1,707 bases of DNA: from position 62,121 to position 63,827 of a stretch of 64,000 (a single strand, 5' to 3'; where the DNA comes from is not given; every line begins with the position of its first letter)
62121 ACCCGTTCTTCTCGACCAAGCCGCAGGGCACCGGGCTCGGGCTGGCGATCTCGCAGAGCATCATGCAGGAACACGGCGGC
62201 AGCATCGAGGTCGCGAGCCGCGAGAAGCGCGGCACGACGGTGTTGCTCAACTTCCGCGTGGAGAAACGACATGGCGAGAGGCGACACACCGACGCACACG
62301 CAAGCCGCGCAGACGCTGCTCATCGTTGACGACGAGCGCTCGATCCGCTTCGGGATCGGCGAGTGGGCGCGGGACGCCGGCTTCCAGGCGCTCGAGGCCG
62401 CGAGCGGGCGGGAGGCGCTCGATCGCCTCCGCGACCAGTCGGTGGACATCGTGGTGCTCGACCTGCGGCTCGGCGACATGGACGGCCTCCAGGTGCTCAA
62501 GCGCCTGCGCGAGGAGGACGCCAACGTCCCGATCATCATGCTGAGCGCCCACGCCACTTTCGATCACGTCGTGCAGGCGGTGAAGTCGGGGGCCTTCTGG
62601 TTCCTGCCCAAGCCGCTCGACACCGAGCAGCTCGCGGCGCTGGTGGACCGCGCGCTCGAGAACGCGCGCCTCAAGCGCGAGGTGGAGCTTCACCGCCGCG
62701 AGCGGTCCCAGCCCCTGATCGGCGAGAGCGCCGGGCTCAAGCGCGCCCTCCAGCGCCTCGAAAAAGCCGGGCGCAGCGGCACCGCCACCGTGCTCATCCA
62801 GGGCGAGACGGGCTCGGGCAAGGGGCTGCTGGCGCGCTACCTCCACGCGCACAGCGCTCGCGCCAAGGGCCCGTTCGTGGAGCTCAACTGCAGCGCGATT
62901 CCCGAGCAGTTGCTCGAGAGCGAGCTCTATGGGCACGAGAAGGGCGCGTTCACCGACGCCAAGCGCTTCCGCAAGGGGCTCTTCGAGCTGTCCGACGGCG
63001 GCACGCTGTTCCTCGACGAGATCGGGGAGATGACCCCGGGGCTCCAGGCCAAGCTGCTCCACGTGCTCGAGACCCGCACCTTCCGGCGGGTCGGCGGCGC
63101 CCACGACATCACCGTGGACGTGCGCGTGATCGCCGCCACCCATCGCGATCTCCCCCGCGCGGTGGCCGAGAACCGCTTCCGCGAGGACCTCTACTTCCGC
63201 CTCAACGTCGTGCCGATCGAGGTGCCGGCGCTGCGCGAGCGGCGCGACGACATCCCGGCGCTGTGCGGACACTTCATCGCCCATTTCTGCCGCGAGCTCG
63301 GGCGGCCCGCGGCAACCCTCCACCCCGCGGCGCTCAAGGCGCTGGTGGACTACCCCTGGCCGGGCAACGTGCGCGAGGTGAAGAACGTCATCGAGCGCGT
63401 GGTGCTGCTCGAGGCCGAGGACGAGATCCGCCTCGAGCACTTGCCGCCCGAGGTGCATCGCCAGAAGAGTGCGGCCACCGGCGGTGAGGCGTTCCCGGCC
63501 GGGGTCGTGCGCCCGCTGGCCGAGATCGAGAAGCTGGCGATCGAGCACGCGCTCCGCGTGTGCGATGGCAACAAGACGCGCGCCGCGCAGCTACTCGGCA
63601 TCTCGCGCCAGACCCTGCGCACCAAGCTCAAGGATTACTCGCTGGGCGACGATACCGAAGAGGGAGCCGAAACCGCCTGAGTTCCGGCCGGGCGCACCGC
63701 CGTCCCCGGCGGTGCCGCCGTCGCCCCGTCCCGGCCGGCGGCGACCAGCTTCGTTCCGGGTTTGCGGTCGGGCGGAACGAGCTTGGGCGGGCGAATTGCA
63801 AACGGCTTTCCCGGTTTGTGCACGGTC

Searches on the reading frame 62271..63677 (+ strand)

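Call 57: search_protein_families(library=pfam, proteins=[window:62271-63677:+], max_evalue=0.00001)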
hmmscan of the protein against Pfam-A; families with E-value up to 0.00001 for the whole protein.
window:62271-63677:+ (469 aa): 7 families
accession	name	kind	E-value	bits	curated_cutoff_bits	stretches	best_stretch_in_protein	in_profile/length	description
PF00158.32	Sigma54_activat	-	9e-67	224.4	20.2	1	149-317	1-168/168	Sigma-54 interaction domain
PF00072.30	Response_reg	-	2.5e-29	102.1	30.2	1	17-125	2-110/111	Response regulator receiver domain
PF25601.1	AAA_lid_14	-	7.9e-27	93.4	27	1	322-402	1-81/87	AAA+ ATPase lid domain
PF14532.12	Sigma54_activ_2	-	7.2e-20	72.1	25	1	150-321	1-138/138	Sigma-54 interaction domain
PF02954.25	HTH_8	-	7.3e-16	58.1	22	1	416-456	2-42/42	Bacterial regulatory protein, Fis family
PF07728.20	AAA_5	-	1.1e-08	35.6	22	1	174-293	2-124/139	AAA domain (dynein-related subfamily)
PF00004.35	AAA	-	2.3e-06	28.5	21.2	1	174-310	1-130/131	ATPase family associated with various cellular activities (AAA)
